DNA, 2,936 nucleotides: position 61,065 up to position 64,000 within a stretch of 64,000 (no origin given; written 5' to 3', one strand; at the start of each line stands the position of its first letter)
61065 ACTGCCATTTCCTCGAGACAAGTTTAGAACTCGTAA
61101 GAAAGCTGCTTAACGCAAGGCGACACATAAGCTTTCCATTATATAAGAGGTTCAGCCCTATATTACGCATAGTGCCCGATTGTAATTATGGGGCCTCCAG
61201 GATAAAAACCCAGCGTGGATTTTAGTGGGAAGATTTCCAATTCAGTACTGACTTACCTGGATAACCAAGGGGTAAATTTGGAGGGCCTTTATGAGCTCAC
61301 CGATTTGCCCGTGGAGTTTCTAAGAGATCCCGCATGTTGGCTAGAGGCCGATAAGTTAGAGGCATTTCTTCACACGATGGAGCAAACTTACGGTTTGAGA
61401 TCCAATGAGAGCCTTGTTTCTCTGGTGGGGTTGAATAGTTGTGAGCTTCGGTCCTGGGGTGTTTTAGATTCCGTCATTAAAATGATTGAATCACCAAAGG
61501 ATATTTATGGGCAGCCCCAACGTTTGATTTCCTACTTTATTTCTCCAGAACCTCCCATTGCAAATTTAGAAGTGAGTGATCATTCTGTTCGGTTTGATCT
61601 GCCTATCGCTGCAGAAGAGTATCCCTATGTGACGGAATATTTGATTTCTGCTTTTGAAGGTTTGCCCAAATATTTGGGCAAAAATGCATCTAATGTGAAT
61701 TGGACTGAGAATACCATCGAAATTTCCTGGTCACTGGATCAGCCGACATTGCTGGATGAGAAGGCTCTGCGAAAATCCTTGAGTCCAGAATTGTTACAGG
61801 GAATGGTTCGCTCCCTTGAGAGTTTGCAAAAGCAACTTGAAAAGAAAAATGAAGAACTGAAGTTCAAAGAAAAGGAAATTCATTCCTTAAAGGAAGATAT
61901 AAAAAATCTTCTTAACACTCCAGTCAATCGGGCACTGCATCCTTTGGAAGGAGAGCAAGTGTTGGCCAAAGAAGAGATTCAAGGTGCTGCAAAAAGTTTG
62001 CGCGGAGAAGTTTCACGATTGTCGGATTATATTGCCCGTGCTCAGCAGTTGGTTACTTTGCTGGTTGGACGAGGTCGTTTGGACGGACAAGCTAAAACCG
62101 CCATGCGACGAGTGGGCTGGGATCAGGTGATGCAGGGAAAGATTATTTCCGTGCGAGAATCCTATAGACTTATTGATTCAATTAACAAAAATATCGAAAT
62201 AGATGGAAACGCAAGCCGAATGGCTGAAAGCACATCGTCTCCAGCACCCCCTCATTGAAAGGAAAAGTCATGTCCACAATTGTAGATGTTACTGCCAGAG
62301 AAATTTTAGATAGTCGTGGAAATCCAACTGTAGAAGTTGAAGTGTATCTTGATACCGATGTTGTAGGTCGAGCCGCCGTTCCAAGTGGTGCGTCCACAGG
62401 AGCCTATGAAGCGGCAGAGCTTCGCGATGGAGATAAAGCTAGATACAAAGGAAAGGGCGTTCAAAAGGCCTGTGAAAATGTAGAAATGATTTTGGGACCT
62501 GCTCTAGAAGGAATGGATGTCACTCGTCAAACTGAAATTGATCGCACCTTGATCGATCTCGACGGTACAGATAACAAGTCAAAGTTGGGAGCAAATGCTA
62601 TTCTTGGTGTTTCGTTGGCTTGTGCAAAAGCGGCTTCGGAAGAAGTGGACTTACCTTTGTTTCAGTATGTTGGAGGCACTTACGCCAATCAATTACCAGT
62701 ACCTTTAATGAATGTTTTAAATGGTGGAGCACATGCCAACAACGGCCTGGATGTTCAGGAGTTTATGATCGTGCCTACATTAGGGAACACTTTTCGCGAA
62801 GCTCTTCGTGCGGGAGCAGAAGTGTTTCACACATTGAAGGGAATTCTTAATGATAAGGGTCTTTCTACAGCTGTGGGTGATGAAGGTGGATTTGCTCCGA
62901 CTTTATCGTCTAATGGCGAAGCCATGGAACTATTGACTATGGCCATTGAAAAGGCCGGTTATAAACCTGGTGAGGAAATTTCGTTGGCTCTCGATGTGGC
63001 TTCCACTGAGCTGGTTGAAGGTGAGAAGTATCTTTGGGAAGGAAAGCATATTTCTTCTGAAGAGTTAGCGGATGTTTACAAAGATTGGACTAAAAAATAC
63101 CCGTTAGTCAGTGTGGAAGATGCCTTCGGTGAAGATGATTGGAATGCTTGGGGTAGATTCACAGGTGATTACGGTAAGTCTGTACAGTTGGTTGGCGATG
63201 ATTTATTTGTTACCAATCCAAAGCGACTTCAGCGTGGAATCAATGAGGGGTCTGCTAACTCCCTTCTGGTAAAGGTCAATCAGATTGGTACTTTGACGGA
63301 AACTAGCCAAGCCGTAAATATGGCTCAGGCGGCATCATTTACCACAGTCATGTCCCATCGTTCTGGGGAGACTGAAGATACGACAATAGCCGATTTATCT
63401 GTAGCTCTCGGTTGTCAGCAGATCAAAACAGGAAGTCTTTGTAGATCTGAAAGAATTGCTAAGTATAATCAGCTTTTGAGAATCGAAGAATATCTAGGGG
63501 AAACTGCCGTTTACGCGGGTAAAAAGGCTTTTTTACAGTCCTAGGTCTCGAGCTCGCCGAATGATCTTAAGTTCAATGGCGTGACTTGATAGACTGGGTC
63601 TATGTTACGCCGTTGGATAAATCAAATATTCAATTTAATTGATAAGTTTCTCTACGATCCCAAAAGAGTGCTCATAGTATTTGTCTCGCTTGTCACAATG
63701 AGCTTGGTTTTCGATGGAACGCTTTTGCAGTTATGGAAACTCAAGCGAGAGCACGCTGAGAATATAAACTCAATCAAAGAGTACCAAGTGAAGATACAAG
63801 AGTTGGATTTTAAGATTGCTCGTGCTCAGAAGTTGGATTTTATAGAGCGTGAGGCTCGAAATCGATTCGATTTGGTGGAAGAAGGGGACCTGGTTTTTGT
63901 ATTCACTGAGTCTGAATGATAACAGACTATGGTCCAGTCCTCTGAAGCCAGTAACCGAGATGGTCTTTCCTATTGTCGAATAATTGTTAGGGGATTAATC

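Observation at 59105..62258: Orphan CpaF/VirB11-family ATPase module without platform or secretin genes, 57 kb from an ATPase-less Flp/Tad mini-locus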

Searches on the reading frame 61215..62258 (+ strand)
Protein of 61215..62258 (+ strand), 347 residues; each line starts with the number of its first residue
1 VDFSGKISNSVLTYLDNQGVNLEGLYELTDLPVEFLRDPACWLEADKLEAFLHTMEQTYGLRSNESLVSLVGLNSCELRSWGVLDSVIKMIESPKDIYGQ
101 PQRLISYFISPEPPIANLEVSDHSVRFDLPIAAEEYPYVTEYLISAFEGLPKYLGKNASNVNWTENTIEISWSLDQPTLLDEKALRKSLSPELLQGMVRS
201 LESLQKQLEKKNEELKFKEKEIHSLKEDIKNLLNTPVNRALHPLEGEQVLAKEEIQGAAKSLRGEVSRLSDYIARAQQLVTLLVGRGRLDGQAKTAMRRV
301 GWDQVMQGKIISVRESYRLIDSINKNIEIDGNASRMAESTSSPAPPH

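Call 3: search_protein_families(library=pfam, proteins=[window:61215-62258:+], max_evalue=0.1)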
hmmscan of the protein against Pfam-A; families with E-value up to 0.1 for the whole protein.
window:61215-62258:+ (347 aa): 6 families
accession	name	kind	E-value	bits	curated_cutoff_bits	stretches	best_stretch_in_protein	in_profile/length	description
PF04108.17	ATG17_like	-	0.015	15.2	43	1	193-276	46-112/355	Autophagy protein ATG17-like domain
PF16516.10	CC2-LZ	-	0.027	15.3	35.3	1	199-231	14-46/100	Leucine zipper of domain CC2 of NEMO, NF-kappa-B essential modulator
PF10046.14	BLOC1_2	-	0.039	14.8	33.4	0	194-234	39-79/96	Biogenesis of lysosome-related organelles complex-1 subunit 2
PF16454.10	PI3K_P85_iSH2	-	0.041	13.9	31.5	1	194-234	97-137/161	Phosphatidylinositol 3-kinase regulatory subunit P85 inter-SH2 domain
PF16046.10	FAM76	-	0.059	13.2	28.5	1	200-270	225-294/298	FAM76 protein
PF14357.11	DUF4404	-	0.068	14.3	27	0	200-243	4-47/83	Domain of unknown function (DUF4404)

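Call 4: search_protein_families(library=ncbifam, proteins=[window:61215-62258:+], max_evalue=0.1)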
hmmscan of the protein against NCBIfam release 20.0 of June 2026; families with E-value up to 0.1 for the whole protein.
window:61215-62258:+ (347 aa): 4 families
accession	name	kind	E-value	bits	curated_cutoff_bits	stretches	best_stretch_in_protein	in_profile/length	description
NF045487.1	ASRP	equivalog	0.00095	17.9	300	1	194-281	199-273/593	archaea-specific SMC-related protein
TIGR03752.1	conj_TIGR03752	hypoth_equivalog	0.0055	16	241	1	196-304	66-177/471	TIGR03752 family integrating conjugative element protein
NF008052.0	PRK10786.1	equivalog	0.06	12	500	1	153-232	287-363/367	bifunctional diaminohydroxyphosphoribosylaminopyrimidine deaminase/5-amino-6-(5-phosphoribosylamino)uracil reductase RibD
TIGR01069.2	mutS2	equivalog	0.085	11.1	400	0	194-273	518-597/790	endonuclease MutS2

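Call 19: find_homologous_proteins(query=window:61215-62258:+, max_evalue=0.001)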
Query window:61215-62258:+ (347 aa): 676 proteins with E <= 0.001 among 3231 candidates; the best 120 are listed.
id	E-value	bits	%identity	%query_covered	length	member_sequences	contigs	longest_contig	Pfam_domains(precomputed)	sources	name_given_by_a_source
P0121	6.4e-225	763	100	100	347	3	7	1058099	-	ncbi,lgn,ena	-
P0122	1.5e-151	522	72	94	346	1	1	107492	-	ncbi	ncbi:MAG: hypothetical protein R2827_07920 [Bdellovibrionales bacterium]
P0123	2.7e-147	508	71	91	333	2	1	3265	-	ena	-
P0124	8.7e-108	378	57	92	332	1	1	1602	-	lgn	-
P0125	1.0e-102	362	50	98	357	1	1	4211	-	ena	-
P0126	9.9e-100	352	50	93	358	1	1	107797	-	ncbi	-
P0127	8.6e-97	342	48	99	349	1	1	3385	-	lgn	-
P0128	4.0e-96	340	51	89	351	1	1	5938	-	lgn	-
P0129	5.6e-95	336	49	93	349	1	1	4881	-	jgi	jgi:hypothetical protein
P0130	2.3e-94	334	50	94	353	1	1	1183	-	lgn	-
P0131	1.4e-84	302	48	94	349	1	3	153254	-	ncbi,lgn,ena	-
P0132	9.3e-84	299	46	91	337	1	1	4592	-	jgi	jgi:hypothetical protein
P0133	7.7e-83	296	43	94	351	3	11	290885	-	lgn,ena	-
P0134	3.6e-82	294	44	98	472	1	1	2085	-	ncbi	-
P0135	3.7e-82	294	46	90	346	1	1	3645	-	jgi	-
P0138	1.3e-81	292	46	88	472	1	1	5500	PF02518.32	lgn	-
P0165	8.2e-76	273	44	94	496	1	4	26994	PF02518.32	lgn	-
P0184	1.4e-74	269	41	98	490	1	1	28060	PF02518.32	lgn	-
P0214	1.8e-73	266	38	98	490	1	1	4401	PF02518.32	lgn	-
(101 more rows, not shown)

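Call 24: search_solved_structures(query=A1, max_evalue=1)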
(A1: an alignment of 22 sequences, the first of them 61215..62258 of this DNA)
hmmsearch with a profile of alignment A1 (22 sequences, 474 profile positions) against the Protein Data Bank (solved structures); distinct sequences matched with E-value up to 1: 57.
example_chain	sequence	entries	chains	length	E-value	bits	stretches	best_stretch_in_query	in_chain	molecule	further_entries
9jfj_A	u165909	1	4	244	6.2e-16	61.4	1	311-473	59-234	Sensor histidine kinase ZraS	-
3d36_A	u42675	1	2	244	7.6e-12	47.9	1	312-474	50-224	Sporulation kinase B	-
4jas_A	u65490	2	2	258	1.8e-11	46.7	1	313-473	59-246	Histidine kinase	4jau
2c2a_A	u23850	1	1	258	2.4e-11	46.3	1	310-473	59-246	SENSOR HISTIDINE KINASE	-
6azr_A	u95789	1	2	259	2.4e-11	46.3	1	310-473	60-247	Sensor histidine kinase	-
3dge_A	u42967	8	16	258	2.5e-11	46.3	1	310-473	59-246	Sensor protein | Histidine kinase | Sensor histidine kinase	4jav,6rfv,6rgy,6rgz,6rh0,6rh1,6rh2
5uht_A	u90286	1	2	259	2.5e-11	46.3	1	310-473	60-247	Sensor histidine kinase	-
6rh7_A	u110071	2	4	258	2.5e-11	46.2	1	310-473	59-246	Sensor histidine kinase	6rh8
4i5s_A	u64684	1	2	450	3.1e-11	45.9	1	313-473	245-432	Putative histidine kinase CovS; VicK-like protein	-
6paj_A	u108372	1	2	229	1.7e-10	43.5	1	317-473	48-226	Sensor protein SrrB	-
4gcz_A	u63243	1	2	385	1.9e-09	40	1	351-473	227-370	Blue-light photoreceptor, Sensor protein fixL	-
8a3u_A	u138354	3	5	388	3.3e-09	39.2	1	351-473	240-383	Putative Sensory box protein,Sensor protein FixL | Putative Sensory box protein,Putative Sensory box protein,Sensor protein FixL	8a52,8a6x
8a7f_A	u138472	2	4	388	3.3e-09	39.2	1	351-473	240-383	Putative Sensory box protein,Sensor protein FixL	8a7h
5c93_A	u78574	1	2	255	1.5e-08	37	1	311-473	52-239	Histidine kinase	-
4u7n_A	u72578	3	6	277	1.6e-08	36.9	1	312-473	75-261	Histidine protein kinase sensor protein | Histidine kinase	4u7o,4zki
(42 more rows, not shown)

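Call 29: search_protein_families(library=pfam, proteins=[P0184, P0214, P0165, P0138], max_evalue=1)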
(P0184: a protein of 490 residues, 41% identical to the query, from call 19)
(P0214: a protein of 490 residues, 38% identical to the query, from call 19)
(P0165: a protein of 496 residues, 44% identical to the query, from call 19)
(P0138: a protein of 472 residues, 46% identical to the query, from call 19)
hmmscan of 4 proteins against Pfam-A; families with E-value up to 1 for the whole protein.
P0184 (490 aa): 5 families
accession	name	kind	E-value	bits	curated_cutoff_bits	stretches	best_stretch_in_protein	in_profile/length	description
PF02518.31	HATPase_c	-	6.4e-26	91.4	26.4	1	385-489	2-108/111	Histidine kinase-, DNA gyrase B-, and HSP90-like ATPase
PF14501.12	HATPase_c_5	-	0.00014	22.1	22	1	391-477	8-91/102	GHKL domain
PF13589.12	HATPase_c_3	-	0.00048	20.6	25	1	388-448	2-61/137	Histidine kinase-, DNA gyrase B-, and HSP90-like ATPase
PF00512.31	HisKA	-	0.0068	16.9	26.9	1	247-280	3-38/66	His Kinase A (phospho-acceptor) domain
PF13581.12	HATPase_c_2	-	0.0095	16.4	27.4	1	391-466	34-110/127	Histidine kinase-like ATPase domain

P0214 (490 aa): 9 families
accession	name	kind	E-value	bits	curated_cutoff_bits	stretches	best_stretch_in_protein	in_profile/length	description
PF02518.31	HATPase_c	-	8.8e-27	94.2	26.4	1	385-489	2-108/111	Histidine kinase-, DNA gyrase B-, and HSP90-like ATPase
PF13589.12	HATPase_c_3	-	5.6e-05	23.6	25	1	389-451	3-71/137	Histidine kinase-, DNA gyrase B-, and HSP90-like ATPase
PF14501.12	HATPase_c_5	-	8.2e-05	22.9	22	1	389-478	6-92/102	GHKL domain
PF00512.31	HisKA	-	0.00015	22.2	26.9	1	247-296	3-55/66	His Kinase A (phospho-acceptor) domain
PF13581.12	HATPase_c_2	-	0.0042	17.5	27.4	1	392-466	39-110/127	Histidine kinase-like ATPase domain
PF10093.14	EarP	-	0.016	14.7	25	1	217-301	147-229/372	Elongation-Factor P (EF-P) rhamnosyltransferase EarP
PF05871.18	ESCRT-II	-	0.02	15.6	27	1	174-254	46-128/138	ESCRT-II complex subunit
PF20145.4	ARMET_N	-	0.14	12.9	26.9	1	200-268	7-74/96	ARMET, N-terminal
PF16515.11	HIP1_clath_bdg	-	0.93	10.4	28.8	0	198-246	43-92/99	Clathrin-binding domain of Huntingtin-interacting protein 1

P0165 (496 aa): 5 families
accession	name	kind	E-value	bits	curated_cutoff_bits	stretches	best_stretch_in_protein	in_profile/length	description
PF02518.31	HATPase_c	-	7.3e-22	78.3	26.4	1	391-495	3-110/111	Histidine kinase-, DNA gyrase B-, and HSP90-like ATPase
PF13581.12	HATPase_c_2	-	0.00026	21.4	27.4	1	398-472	40-112/127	Histidine kinase-like ATPase domain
PF10090.15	HPTransfase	-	0.0071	16.5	22.9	1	395-437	33-75/123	Histidine phosphotransferase C-terminal domain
PF13589.12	HATPase_c_3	-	0.026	15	25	1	394-446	3-54/137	Histidine kinase-, DNA gyrase B-, and HSP90-like ATPase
PF14501.12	HATPase_c_5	-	0.29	11.5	22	1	391-480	3-90/102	GHKL domain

P0138 (472 aa): 5 families
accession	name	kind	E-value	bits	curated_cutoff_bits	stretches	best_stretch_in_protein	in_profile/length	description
PF02518.31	HATPase_c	-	2.7e-06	28.2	26.4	1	387-471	7-108/111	Histidine kinase-, DNA gyrase B-, and HSP90-like ATPase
PF13581.12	HATPase_c_2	-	0.017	15.6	27.4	0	387-436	37-86/127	Histidine kinase-like ATPase domain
PF16046.10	FAM76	-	0.062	13.2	28.5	1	197-267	221-290/298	FAM76 protein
PF10704.14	DUF2508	-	0.43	11.3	22.5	0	189-215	9-35/71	Protein of unknown function (DUF2508)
PF25642.1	DUF7944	-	0.55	11.3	27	0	205-257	21-71/82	Domain of unknown function (DUF7944)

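Call 32: predict_structure(alignment_id=A1)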
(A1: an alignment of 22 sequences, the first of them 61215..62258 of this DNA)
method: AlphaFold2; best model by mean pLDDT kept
length: 347 residues; sequences in the alignment: 22
mean_pLDDT: 80.7   pTM: 0.52
mean pLDDT of the five models: 80.7, 80.1, 77.9, 77.3, 77.0
residues with pLDDT >= 90: 131; 70-90: 140; 50-70: 53; < 50: 23
segments of 3 or more residues with pLDDT < 50: 176-185, 338-343
pLDDT, mean of each block of 10 residues (from residue 1): 96 93 87 90 96 92 86 92 89 90 94 94 95 94 96 91 95 64 50 72 85 86 79 59 56 75 79 76 61 70 78 81 74 52 47
secondary structure, 60 per line:
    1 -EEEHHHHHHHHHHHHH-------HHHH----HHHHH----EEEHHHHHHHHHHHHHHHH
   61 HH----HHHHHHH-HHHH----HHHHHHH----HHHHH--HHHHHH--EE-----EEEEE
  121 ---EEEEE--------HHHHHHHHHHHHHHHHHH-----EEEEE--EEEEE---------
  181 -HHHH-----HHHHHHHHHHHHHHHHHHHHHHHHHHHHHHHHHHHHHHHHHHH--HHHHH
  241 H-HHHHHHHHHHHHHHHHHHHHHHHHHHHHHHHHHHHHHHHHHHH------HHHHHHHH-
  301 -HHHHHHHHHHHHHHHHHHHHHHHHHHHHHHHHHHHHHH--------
elements in order: E2-4 H5-17 H25-28 H33-37 E42-44 H45-62 H67-73 H75-78 H83-89 H94-98 H101-106 E116-120 E124-128 H137-154 E160-164 E167-171 H182-185 H191-233 H236-241 H243-285 H292-299 H302-339

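Call 94: find_encoding_contigs(protein=P0184, flank=8000, max_places=2)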
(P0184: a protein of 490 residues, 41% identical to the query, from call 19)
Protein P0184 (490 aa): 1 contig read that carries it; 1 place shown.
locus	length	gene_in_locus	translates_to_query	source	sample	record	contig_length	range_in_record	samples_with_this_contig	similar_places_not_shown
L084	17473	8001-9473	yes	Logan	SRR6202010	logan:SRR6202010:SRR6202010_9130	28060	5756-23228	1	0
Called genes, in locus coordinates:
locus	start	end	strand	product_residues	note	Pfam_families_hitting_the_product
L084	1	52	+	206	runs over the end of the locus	PF07638:Sigma70_ECF (weak), PF04542:Sigma70_r2, PF04545:Sigma70_r4, PF08281:Sigma70_r4_2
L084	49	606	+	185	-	-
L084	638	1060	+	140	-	-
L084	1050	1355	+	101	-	-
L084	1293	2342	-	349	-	PF10023:Aminopep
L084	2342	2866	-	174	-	-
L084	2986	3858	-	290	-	-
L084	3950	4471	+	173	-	-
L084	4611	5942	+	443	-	PF13638:PIN_4, PF02562:PhoH, PF13604:AAA_30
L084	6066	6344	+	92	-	-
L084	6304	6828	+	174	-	PF13473:Cupredoxin_1 (faint)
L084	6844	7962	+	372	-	PF00437:T2SSE, PF27713:UCP018868 (weak)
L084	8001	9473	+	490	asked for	PF02518:HATPase_c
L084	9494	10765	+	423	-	PF03952:Enolase_N, PF00113:Enolase_C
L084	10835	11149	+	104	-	PF04977:DivIC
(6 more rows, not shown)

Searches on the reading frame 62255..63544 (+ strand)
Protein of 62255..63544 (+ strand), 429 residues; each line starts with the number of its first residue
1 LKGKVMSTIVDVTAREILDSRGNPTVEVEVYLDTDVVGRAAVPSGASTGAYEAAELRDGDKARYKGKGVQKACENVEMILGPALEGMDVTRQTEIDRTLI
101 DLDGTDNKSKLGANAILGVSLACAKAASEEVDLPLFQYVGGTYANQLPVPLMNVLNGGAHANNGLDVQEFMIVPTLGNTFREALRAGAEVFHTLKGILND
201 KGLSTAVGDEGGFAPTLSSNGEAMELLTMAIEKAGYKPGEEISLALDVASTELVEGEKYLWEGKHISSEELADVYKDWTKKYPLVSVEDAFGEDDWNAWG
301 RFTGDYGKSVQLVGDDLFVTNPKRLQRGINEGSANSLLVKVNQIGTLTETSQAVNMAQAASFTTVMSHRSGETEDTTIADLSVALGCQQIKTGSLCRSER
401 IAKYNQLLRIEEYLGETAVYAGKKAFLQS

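Call 3: search_protein_families(library=pfam, proteins=[window:62255-63544:+], max_evalue=0.1)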
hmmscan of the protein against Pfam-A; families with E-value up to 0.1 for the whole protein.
window:62255-63544:+ (429 aa): 3 families
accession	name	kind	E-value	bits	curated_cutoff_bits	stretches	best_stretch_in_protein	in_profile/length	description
PF00113.28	Enolase_C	-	8.1e-123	409.9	21.5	1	146-426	3-293/296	Enolase, C-terminal TIM barrel domain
PF03952.21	Enolase_N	-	1.2e-59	200.6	35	1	9-139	1-131/131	Enolase, N-terminal domain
PF13378.12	MR_MLE_C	-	0.0027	17.9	29.4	1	280-390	68-174/219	Enolase C-terminal domain-like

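Call 4: search_protein_families(library=ncbifam, proteins=[window:62255-63544:+], max_evalue=0.1)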
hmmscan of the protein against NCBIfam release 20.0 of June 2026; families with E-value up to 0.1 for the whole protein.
window:62255-63544:+ (429 aa): 3 families
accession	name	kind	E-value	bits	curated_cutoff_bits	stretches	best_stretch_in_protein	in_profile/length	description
TIGR01060.2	eno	equivalog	6.5e-195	647.7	300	1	9-428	1-424/425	phosphopyruvate hydratase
NF006223.0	PRK08350.1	equivalog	5.1e-31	108.2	624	2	68-157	48-137/341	hypothetical protein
TIGR02534.1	mucon_cyclo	subfamily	0.00042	19.5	334.95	0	70-150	60-134/368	muconate/chloromuconate family cycloisomerase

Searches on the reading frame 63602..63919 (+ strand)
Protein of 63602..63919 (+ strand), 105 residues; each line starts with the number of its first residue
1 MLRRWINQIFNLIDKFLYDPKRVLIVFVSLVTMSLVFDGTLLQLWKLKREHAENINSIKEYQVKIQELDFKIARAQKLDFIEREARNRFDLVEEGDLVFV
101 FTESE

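Call 3: search_protein_families(library=pfam, proteins=[window:63602-63919:+], max_evalue=0.1)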
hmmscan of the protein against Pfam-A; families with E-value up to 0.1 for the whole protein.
window:63602-63919:+ (105 aa): 1 family
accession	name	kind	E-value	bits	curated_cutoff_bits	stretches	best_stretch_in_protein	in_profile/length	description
PF04977.20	DivIC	-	2.5e-11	43.6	28.9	1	27-102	2-78/80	Septum formation initiator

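Call 4: search_protein_families(library=ncbifam, proteins=[window:63602-63919:+], max_evalue=0.1)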
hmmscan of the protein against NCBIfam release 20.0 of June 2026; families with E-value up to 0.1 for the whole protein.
window:63602-63919:+ (105 aa): 0 families
